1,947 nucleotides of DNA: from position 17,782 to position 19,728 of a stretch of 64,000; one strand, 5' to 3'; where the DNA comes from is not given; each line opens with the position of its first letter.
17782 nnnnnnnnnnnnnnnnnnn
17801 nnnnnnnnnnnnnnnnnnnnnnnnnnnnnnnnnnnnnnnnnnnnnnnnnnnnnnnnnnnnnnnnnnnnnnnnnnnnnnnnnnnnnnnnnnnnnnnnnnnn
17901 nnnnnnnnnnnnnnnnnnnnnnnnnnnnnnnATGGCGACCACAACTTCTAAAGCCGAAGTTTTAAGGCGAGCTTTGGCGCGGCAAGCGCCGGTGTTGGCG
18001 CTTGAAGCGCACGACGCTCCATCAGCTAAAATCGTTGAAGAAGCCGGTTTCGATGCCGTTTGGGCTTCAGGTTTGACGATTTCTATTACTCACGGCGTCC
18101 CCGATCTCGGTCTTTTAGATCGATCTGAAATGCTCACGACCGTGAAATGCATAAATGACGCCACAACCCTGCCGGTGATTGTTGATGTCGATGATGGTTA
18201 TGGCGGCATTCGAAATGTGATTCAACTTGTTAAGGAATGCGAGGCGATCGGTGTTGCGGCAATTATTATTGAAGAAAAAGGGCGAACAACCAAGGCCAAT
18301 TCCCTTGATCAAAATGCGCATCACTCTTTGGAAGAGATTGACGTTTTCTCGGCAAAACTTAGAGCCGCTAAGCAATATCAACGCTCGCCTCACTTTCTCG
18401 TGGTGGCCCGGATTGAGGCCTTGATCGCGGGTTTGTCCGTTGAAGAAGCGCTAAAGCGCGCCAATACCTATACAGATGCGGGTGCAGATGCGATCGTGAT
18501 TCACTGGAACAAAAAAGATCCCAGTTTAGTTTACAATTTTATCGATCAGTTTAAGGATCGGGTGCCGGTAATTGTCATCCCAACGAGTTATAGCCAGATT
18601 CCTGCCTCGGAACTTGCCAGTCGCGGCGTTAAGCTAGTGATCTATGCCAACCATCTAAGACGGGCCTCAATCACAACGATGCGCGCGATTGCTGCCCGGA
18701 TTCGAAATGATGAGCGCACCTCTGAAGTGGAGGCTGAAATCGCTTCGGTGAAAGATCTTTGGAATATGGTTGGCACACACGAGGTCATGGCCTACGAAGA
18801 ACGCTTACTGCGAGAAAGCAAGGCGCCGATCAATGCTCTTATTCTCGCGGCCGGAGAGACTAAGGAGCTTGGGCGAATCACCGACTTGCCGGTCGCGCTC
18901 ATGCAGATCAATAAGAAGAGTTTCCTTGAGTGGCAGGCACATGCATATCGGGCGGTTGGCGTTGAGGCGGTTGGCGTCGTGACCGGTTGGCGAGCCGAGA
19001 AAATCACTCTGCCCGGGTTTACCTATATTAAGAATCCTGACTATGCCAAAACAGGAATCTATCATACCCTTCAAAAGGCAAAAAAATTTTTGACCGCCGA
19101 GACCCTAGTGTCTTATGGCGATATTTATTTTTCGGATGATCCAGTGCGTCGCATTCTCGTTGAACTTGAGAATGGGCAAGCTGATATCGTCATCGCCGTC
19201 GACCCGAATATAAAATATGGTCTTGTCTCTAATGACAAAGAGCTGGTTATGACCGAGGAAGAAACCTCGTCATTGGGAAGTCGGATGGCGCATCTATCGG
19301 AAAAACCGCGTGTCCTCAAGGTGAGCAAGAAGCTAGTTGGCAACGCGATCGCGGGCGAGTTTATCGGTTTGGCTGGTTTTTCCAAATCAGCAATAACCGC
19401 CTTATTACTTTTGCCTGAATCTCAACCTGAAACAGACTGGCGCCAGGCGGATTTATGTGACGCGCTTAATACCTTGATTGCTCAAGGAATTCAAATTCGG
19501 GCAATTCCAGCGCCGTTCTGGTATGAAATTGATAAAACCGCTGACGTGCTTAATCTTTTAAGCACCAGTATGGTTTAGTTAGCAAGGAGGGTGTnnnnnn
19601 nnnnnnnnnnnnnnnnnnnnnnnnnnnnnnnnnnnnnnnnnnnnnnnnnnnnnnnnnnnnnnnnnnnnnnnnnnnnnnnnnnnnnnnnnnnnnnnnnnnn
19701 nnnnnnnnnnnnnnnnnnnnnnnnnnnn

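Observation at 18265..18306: PEP-mutase signature is non-canonical: EEK-x6-NS instead of EDK-x5-NS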

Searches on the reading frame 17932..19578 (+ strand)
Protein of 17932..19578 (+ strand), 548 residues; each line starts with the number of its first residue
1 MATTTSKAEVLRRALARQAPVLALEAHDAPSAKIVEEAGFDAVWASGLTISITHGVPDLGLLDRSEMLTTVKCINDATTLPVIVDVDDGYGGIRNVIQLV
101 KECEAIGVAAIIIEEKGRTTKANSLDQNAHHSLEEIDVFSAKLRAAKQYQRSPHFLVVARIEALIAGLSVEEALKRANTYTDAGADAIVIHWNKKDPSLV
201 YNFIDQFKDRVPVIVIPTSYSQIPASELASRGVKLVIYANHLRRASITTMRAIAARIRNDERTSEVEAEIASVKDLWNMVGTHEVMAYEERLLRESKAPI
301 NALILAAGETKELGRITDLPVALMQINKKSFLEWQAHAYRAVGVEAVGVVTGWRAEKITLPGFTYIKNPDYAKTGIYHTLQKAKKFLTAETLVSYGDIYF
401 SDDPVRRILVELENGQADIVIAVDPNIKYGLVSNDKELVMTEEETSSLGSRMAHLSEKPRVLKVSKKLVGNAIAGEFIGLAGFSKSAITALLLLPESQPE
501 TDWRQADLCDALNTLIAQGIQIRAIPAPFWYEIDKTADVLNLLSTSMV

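Call 5: search_protein_families(library=pfam, proteins=[window:17932-19578:+])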
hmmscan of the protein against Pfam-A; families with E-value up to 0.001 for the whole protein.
window:17932-19578:+ (548 aa): 3 families
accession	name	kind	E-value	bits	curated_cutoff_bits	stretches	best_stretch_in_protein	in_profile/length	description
PF13714.12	PEP_mutase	-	4.5e-58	197.1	31.5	1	13-257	2-239/240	Phosphoenolpyruvate phosphomutase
PF12804.13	NTP_transf_3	-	2.8e-11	44.3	27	1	302-426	1-125/160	MobA-like NTP transferase domain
PF02548.21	Pantoate_transf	-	0.00061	19.7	28.7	0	10-86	6-83/259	Ketopantoate hydroxymethyltransferase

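Call 6: search_protein_families(library=ncbifam, proteins=[window:17932-19578:+])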
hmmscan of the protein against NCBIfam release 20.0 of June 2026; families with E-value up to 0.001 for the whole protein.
window:17932-19578:+ (548 aa): 13 families
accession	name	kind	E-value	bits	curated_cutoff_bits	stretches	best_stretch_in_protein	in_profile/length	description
TIGR02320.1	PEP_mutase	equivalog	1.5e-85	286.6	319.55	1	11-283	1-283/284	phosphoenolpyruvate mutase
TIGR02321.1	Pphn_pyruv_hyd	equivalog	2.1e-60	204.3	374.4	1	7-293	3-289/290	phosphonopyruvate hydrolase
TIGR02317.1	prpB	equivalog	1.9e-41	142.2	354.4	1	8-291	2-281/285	methylisocitrate lyase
NF008455.0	PRK11320.1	equivalog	2.6e-35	122.1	353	1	3-292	3-286/295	methylisocitrate lyase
TIGR02319.1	CPEP_Pphonmut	equivalog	6.1e-23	81.5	420.05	1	7-266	4-260/294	carboxyvinyl-carboxyphosphonate phosphorylmutase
TIGR03992.1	Arch_glmU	subfamily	1.8e-11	43.6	292.1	1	301-541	2-222/393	bifunctional sugar-1-phosphate nucleotidylyltransferase/acetyltransferase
NF045665.1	NTPtran_DVU1551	equivalog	2.3e-08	33.4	315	1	300-390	1-90/359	DVU_1551 family NTP transferase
NF041313.1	UDPGP_AglF_Halo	equivalog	3.7e-06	26.6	400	1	301-424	2-131/234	UTP--glucose-1-phosphate uridylyltransferase AglF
NF010933.0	PRK14353.1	equivalog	2.1e-05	23.3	505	1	298-444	4-159/453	bifunctional UDP-N-acetylglucosamine diphosphorylase/glucosamine-1-phosphate N-acetyltransferase GlmU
NF041173.1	Sug_nt_acttase_Thmprot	equivalog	2.5e-05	23.4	600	1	301-439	2-145/405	bifunctional sugar-1-phosphate nucleotidylyltransferase/acetyltransferase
TIGR01173.1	glmU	equivalog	0.00019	20.4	366.85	1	301-432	2-138/452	bifunctional UDP-N-acetylglucosamine diphosphorylase/glucosamine-1-phosphate N-acetyltransferase GlmU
NF010938.0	PRK14358.1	equivalog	0.0008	18.1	500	0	295-401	3-112/481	bifunctional N-acetylglucosamine-1-phosphate uridyltransferase/glucosamine-1-phosphate acetyltransferase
TIGR01346.1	isocit_lyase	equivalog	0.0009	17.8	275.9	0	80-121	151-192/527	isocitrate lyase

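Call 10: find_homologous_proteins(query=window:17932-19578:+, max_evalue=1e-20)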
Query window:17932-19578:+ (548 aa): 468 proteins with E <= 1e-20 among 8000 candidates; the best 120 are listed.
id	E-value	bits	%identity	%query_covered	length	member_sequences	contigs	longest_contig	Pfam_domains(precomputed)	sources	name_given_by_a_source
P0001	0.0e+0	1197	100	100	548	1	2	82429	PF13714.13,PF12804.14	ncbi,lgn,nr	ncbi:isocitrate lyase/phosphoenolpyruvate mutase family protein [Candidatus Berkelbacteria bacterium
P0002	1.4e-94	336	38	95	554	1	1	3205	PF13714.13,PF00463.28,PF12804.14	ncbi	-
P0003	2.7e-92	328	37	96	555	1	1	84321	PF13714.13,PF00463.28,PF12804.14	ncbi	-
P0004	4.8e-91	324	35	98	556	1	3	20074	PF13714.13,PF12804.14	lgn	-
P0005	7.7e-91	324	37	94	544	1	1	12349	PF13714.13,PF00463.28,PF12804.14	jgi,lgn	jgi:phosphoenolpyruvate phosphomutase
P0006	4.4e-90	321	36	96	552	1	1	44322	PF13714.13,PF00463.28,PF12804.14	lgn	-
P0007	7.2e-90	320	38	95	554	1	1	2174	PF13714.13,PF00463.28,PF12804.14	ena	-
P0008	8.7e-90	320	38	88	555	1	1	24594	PF13714.13,PF12804.14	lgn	-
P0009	5.4e-89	317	40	89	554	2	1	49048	PF13714.13,PF12804.14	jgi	jgi:phosphoenolpyruvate phosphomutase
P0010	3.1e-88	315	35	98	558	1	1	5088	PF13714.13,PF12804.14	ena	-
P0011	1.6e-87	313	37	97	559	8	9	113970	PF13714.13,PF12804.14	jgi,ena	-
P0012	2.7e-87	312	37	95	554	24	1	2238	PF13714.13,PF00463.28,PF12804.14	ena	-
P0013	5.1e-87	311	36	98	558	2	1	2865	PF00483.30,PF13714.13,PF12804.14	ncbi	-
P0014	8.1e-87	310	37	97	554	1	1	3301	PF00483.30,PF13714.13,PF00463.28,PF12804.14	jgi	jgi:phosphoenolpyruvate phosphomutase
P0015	8.9e-87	310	38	95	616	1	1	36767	PF13714.13,PF00463.28,PF12804.14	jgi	jgi:phosphoenolpyruvate phosphomutase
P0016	2.0e-86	309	38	88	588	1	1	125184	PF13714.13,PF12804.14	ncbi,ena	-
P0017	2.2e-86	309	36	93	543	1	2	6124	PF13714.13,PF00463.28,PF12804.14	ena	-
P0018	3.0e-86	308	39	88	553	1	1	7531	PF13714.13,PF12804.14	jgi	jgi:phosphoenolpyruvate phosphomutase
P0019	3.2e-86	308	37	98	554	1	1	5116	PF13714.13,PF12804.14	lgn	-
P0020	4.3e-86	308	37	98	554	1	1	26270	PF13714.13,PF12804.14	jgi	-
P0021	5.8e-86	307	36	98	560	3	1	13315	PF13714.13,PF12804.14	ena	-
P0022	5.8e-86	307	36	98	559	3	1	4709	PF13714.13,PF12804.14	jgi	jgi:phosphoenolpyruvate phosphomutase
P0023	8.7e-86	307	33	86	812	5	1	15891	PF00483.30,PF13714.13,PF00463.28,PF01128.26,PF12804.14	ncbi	-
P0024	9.1e-86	307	35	98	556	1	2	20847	PF13714.13,PF12804.14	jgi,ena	-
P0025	1.1e-85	306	36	98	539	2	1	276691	PF13714.13,PF12804.14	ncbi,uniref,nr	ncbi:phosphoenolpyruvate mutase [Stappia sp. F7233]|uniref:phosphoenolpyruvate mutase n=2 Tax=Stappi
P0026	1.7e-85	306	36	98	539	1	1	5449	PF13714.13,PF00463.28,PF12804.14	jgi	jgi:phosphoenolpyruvate phosphomutase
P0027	3.4e-85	305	37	89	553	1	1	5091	PF13714.13,PF00463.28,PF12804.14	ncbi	-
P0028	7.5e-85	304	36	97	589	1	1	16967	PF13714.13,PF00463.28,PF12804.14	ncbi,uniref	ncbi:MAG: isocitrate lyase/phosphoenolpyruvate mutase family protein [Desulfobacca sp.]|uniref:isoci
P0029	8.1e-85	304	35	95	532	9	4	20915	PF13714.13,PF12804.14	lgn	-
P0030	8.9e-85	304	37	94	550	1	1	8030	PF13714.13,PF00463.28,PF12804.14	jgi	jgi:phosphoenolpyruvate phosphomutase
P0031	1.1e-84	303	38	88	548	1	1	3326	PF13714.13,PF12804.14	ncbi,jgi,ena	jgi:phosphoenolpyruvate phosphomutase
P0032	1.4e-84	303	36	94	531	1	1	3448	PF13714.13,PF12804.14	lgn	-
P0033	2.5e-84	302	35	94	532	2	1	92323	PF00483.30,PF13714.13,PF12804.14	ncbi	-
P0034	2.7e-84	302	37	97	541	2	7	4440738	PF13714.13,PF12804.14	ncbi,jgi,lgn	jgi:phosphoenolpyruvate phosphomutase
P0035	3.0e-84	302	38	88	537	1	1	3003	PF13714.13,PF12804.14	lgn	-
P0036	3.0e-84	302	35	96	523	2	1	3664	PF13714.13,PF12804.14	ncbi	-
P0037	3.4e-84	302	35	97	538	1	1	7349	PF13714.13,PF12804.14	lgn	-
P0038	4.0e-84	301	37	89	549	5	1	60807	PF13714.13,PF12804.14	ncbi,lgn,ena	-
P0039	4.4e-84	301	35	97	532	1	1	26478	PF13714.13,PF12804.14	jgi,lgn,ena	-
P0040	5.9e-84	301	36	97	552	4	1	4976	PF13714.13,PF12804.14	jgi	jgi:phosphoenolpyruvate phosphomutase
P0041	6.8e-84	301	39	88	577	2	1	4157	PF13714.13,PF12804.14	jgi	jgi:phosphoenolpyruvate phosphomutase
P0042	6.8e-84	301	37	98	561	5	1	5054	PF13714.13,PF12804.14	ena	-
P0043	9.0e-84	300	35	98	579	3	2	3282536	PF13714.13,PF12804.14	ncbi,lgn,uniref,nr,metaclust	ncbi:isocitrate lyase/phosphoenolpyruvate mutase family protein [Desulfobacca acetoxidans]|uniref:Ph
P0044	9.3e-84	300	38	96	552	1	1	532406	PF00483.30,PF13714.13,PF00463.28,PF12804.14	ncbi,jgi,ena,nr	ncbi:MAG TPA: isocitrate lyase/phosphoenolpyruvate mutase family protein [Candidatus Binatia bacteri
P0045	1.1e-83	300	36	97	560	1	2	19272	PF13714.13,PF12804.14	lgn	-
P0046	1.9e-83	299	36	97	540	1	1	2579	PF13714.13,PF00463.28,PF12804.14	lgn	-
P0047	2.0e-83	299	35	97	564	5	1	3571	PF13714.13,PF12804.14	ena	-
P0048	2.1e-83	299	36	97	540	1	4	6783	PF13714.13,PF00463.28,PF12804.14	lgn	-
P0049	2.6e-83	299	36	98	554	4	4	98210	PF13714.13,PF12804.14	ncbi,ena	-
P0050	4.2e-83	298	39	87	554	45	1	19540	PF13714.13,PF12804.14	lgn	-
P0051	4.5e-83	298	36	97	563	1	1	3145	PF13714.13,PF12804.14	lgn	-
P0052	4.6e-83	298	36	97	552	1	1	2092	PF13714.13,PF12804.14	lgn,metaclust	metaclust:status=active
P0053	5.0e-83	298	35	98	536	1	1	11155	PF13714.13,PF12804.14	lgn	-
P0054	5.1e-83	298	34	98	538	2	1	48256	PF00483.30,PF13714.13,PF12804.14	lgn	-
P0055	6.4e-83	297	36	94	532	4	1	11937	PF13714.13,PF12804.14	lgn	-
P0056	6.9e-83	297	37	98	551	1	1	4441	PF13714.13,PF12804.14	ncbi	ncbi:MAG: phosphoenolpyruvate mutase [Janthinobacterium lividum]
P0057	7.4e-83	297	34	92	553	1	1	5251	PF13714.13,PF12804.14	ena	-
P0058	7.6e-83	297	36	98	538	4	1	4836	PF00483.30,PF13714.13,PF12804.14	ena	-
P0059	7.7e-83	297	35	86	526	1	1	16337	PF00483.30,PF13714.13,PF12804.14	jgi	jgi:phosphoenolpyruvate phosphomutase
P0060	7.9e-83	297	35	99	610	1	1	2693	PF00483.30,PF13714.13,PF00463.28,PF12804.14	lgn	-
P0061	8.5e-83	297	38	91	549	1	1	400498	PF13714.13,PF12804.14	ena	-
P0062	9.0e-83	297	35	97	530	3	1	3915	PF13714.13,PF12804.14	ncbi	-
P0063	9.2e-83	297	35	97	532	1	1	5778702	PF00483.30,PF13714.13,PF12804.14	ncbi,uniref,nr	ncbi:phosphoenolpyruvate mutase [Paenibacillus kribbensis]|uniref:phosphoenolpyruvate mutase n=1 Tax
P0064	1.1e-82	297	35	98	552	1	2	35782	PF13714.13,PF12804.14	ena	-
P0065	1.6e-82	296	36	88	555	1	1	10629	PF13714.13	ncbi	ncbi:isocitrate lyase/phosphoenolpyruvate mutase family protein [Elusimicrobiota bacterium]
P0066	1.8e-82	296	35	97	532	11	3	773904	PF00483.30,PF13714.13,PF12804.14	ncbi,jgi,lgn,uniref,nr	ncbi:phosphoenolpyruvate mutase [Paenibacillus jamilae]|jgi:phosphoenolpyruvate phosphomutase|uniref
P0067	1.8e-82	296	35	97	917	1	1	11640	PF13714.13,PF02775.27,PF02776.24,PF12804.14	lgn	-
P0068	1.8e-82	296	38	89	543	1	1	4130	PF13714.13,PF12804.14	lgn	-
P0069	2.3e-82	296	36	96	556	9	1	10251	PF13714.13,PF12804.14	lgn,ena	-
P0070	2.7e-82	295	38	86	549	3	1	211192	PF13714.13,PF00463.28,PF12804.14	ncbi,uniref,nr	ncbi:phosphoenolpyruvate mutase [Teichococcus oryzae]|uniref:phosphoenolpyruvate mutase n=1 Tax=Teic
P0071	2.9e-82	295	35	98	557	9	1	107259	PF00483.30,PF13714.13,PF12804.14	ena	-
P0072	3.0e-82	295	34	97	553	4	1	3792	PF13714.13,PF12804.14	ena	-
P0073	3.2e-82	295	35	94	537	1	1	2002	PF00483.30,PF13714.13,PF12804.14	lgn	-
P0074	3.3e-82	295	35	96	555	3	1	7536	PF13714.13,PF12804.14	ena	-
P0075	3.5e-82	295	35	98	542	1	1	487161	PF00483.30,PF13714.13,PF12804.14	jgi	-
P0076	4.1e-82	295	37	95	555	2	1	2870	PF00483.30,PF13714.13,PF00463.28,PF12804.14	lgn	-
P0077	4.3e-82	295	35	97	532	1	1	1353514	PF13714.13,PF12804.14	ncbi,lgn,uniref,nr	ncbi:phosphoenolpyruvate mutase [Paenibacillus kribbensis]|uniref:phosphoenolpyruvate mutase n=1 Tax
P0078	5.3e-82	294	37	97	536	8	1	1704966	PF13714.13,PF12804.14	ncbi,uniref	ncbi:phosphoenolpyruvate mutase [Psychromarinibacter sp. S121]|uniref:phosphoenolpyruvate mutase n=1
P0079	5.7e-82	294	34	98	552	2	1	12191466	PF00483.30,PF13714.13,PF12804.14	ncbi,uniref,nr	ncbi:Phosphoenolpyruvate phosphomutase [Labilithrix luteola]|uniref:phosphoenolpyruvate mutase n=1 T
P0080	7.2e-82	294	36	96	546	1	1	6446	PF00483.30,PF13714.13,PF00463.28,PF12804.14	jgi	jgi:phosphoenolpyruvate phosphomutase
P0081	7.3e-82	294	36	94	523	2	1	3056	PF13714.13,PF12804.14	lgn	-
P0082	7.5e-82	294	34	98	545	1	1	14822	PF00483.30,PF13714.13,PF12804.14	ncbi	-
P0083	9.1e-82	294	36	87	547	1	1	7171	PF13714.13,PF12804.14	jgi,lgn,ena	-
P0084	9.4e-82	294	34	97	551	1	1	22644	PF13714.13,PF12804.14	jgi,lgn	jgi:phosphoenolpyruvate phosphomutase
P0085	1.0e-81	293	37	88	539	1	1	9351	PF13714.13,PF12804.14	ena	-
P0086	1.1e-81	293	38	88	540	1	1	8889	PF13714.13,PF12804.14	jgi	jgi:phosphoenolpyruvate phosphomutase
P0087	1.1e-81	293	33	97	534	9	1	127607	PF00483.30,PF13714.13,PF12804.14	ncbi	-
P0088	1.1e-81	293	35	98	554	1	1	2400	PF13714.13,PF12804.14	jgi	jgi:phosphoenolpyruvate phosphomutase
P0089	1.3e-81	293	38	95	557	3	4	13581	PF13714.13,PF00463.28,PF12804.14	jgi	-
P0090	1.3e-81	293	35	97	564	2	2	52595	PF13714.13,PF12804.14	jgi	-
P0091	1.5e-81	293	34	94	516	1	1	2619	PF00483.30,PF13714.13,PF12804.14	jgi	-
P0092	1.5e-81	293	34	97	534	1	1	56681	PF00483.30,PF13714.13,PF12804.14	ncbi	-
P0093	1.5e-81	293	38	85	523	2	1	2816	PF13714.13,PF12804.14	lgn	-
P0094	1.6e-81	293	34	97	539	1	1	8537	PF13714.13,PF12804.14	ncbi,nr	ncbi:MAG TPA: phosphoenolpyruvate mutase [Bacteroidota bacterium]|nr:phosphoenolpyruvate mutase [Bac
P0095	1.7e-81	293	38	87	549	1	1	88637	PF13714.13,PF12804.14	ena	-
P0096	1.9e-81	293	36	87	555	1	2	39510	PF13714.13,PF12804.14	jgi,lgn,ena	-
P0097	2.2e-81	292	35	95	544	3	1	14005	PF13714.13,PF12804.14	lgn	-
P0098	2.3e-81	292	34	98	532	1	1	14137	PF00483.30,PF13714.13,PF12804.14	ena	-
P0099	2.6e-81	292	35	98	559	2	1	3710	PF00483.30,PF13714.13,PF00463.28,PF12804.14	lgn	-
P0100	3.1e-81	292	36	96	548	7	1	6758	PF13714.13,PF00463.28,PF12804.14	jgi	jgi:phosphoenolpyruvate phosphomutase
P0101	3.5e-81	292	36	98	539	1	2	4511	PF13714.13,PF12804.14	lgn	-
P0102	3.7e-81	292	35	98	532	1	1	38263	PF13714.13,PF12804.14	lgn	-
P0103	3.7e-81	292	35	97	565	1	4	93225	PF00483.30,PF13714.13,PF12804.14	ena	-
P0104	4.0e-81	291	33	95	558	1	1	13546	PF13714.13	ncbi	ncbi:MAG: phosphoenolpyruvate mutase [Promethearchaeota archaeon]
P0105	4.2e-81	291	36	98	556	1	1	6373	PF13714.13,PF12804.14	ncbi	-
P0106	4.6e-81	291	34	94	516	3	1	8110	PF00483.30,PF13714.13,PF12804.14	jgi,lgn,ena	-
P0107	4.7e-81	291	36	95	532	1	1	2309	PF00483.30,PF13714.13,PF00463.28,PF12804.14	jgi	jgi:phosphoenolpyruvate phosphomutase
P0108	4.9e-81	291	35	97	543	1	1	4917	PF13714.13,PF12804.14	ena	-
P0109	5.5e-81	291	35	98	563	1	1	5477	PF13714.13,PF12804.14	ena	-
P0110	6.0e-81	291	37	89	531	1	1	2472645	PF00483.30,PF13714.13,PF12804.14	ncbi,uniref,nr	ncbi:phosphoenolpyruvate mutase [Spirochaeta thermophila]|uniref:phosphoenolpyruvate mutase n=1 Tax=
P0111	6.3e-81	291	38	85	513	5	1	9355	PF13714.13,PF12804.14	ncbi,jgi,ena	jgi:phosphoenolpyruvate phosphomutase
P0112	6.5e-81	291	35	94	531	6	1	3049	PF13714.13,PF12804.14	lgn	-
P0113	6.5e-81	291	37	87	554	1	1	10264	PF13714.13,PF12804.14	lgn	-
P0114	7.1e-81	291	35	98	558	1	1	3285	PF13714.13,PF00463.28,PF12804.14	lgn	-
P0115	7.2e-81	291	38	88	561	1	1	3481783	PF13714.13,PF12804.14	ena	-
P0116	7.2e-81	291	35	97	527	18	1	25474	PF13714.13,PF12804.14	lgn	-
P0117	7.3e-81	291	34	88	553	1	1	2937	PF13714.13,PF12804.14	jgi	-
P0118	8.2e-81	290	34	98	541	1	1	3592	PF13714.13,PF12804.14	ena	-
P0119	1.1e-80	290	34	97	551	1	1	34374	PF13714.13,PF12804.14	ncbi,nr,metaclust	ncbi:MAG: hypothetical protein A2Z72_05375 [Omnitrophica bacterium RBG_13_46_9]|nr:MAG: hypothetical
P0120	1.2e-80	290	37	87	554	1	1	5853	PF13714.13,PF12804.14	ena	-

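Call 15: find_encoding_contigs(protein=P0001, flank=10000, max_places=6)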
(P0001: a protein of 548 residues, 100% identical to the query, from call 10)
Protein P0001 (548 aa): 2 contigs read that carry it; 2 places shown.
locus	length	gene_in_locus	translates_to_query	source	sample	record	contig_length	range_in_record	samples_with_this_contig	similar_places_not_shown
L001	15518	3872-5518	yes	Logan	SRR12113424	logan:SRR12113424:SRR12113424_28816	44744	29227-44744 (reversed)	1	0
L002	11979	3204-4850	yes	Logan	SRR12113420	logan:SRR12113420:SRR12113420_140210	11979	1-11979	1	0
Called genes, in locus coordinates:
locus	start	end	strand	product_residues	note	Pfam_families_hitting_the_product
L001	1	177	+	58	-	?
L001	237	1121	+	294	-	PF01209:Ubie_methyltran (weak), PF13489:Methyltransf_23, PF02353:CMAS, PF07021:MetW, PF13847:Methyltransf_31, PF08241:Methyltransf_11, PF08242:Methyltransf_12, PF13649:Methyltransf_25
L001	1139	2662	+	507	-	-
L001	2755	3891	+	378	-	PF02350:Epimerase_2, PF13579:Glyco_trans_4_4 (weak)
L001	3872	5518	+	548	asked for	PF13714:PEP_mutase, PF12804:NTP_transf_3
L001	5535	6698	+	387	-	PF02776:TPP_enzyme_N, PF02775:TPP_enzyme_C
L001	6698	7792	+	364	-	PF00465:Fe-ADH, PF25137:ADH_Fe_C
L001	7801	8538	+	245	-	PF00483:NTP_transferase, PF12804:NTP_transf_3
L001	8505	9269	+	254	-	PF01066:CDP-OH_P_transf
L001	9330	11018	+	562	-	PF02350:Epimerase_2 (weak), PF05159:Capsule_synth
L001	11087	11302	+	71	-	-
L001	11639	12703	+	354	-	PF00801:PKD (faint), PF18911:PKD_4 (faint)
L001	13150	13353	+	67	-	-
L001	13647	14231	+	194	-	PF02348:CTP_transf_3, PF12804:NTP_transf_3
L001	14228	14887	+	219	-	PF00535:Glycos_transf_2, PF13641:Glyco_tranf_2_3, PF10111:Glyco_tranf_2_2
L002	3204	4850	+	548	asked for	PF13714:PEP_mutase, PF12804:NTP_transf_3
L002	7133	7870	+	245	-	PF00483:NTP_transferase, PF12804:NTP_transf_3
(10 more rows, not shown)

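Call 27: predict_structure(alignment_id=A2)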
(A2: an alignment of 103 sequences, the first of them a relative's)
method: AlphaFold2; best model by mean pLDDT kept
length: 548 residues; sequences in the alignment: 103
mean_pLDDT: 90.9   pTM: 0.73
mean pLDDT of the five models: 90.9, 90.4, 89.7, 89.2, 88.2
residues with pLDDT >= 90: 404; 70-90: 105; 50-70: 36; < 50: 3
segments of 3 or more residues with pLDDT < 50: none
pLDDT, mean of each block of 10 residues (from residue 1): 83 97 97 97 96 86 89 97 87 93 98 82 63 92 98 98 94 98 98 95 96 95 95 96 95 98 94 87 79 78 94 88 91 94 93 96 97 97 97 96 88 89 82 81 69 66 93 91 97 96 97 98 92 91 73
secondary structure, 60 per line:
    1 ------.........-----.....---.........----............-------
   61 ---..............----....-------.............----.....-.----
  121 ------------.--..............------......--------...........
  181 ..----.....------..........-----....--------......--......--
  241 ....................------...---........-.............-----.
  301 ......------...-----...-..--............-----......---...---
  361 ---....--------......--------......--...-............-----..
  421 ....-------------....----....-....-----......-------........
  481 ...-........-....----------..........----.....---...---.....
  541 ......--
elements in order: H7-15 E21-25 H29-37 E42-46 H47-53 H64-77 E82-85 H93-105 E110-114 H136-149 E156-161 H170-182 E187-191 H198-207 E213-216 H225-230 E233-238 H241-260 H273-280 H282-294 E300-306 H331-340 E346-351 E364-367 H376-381 E390-395 E398-400 H402-413 E419-424 E438-441 H446-449 H451-454 E460-465 E473-483 H485-492 H494-497 H508-517 E522-526 E530-532 H536-546
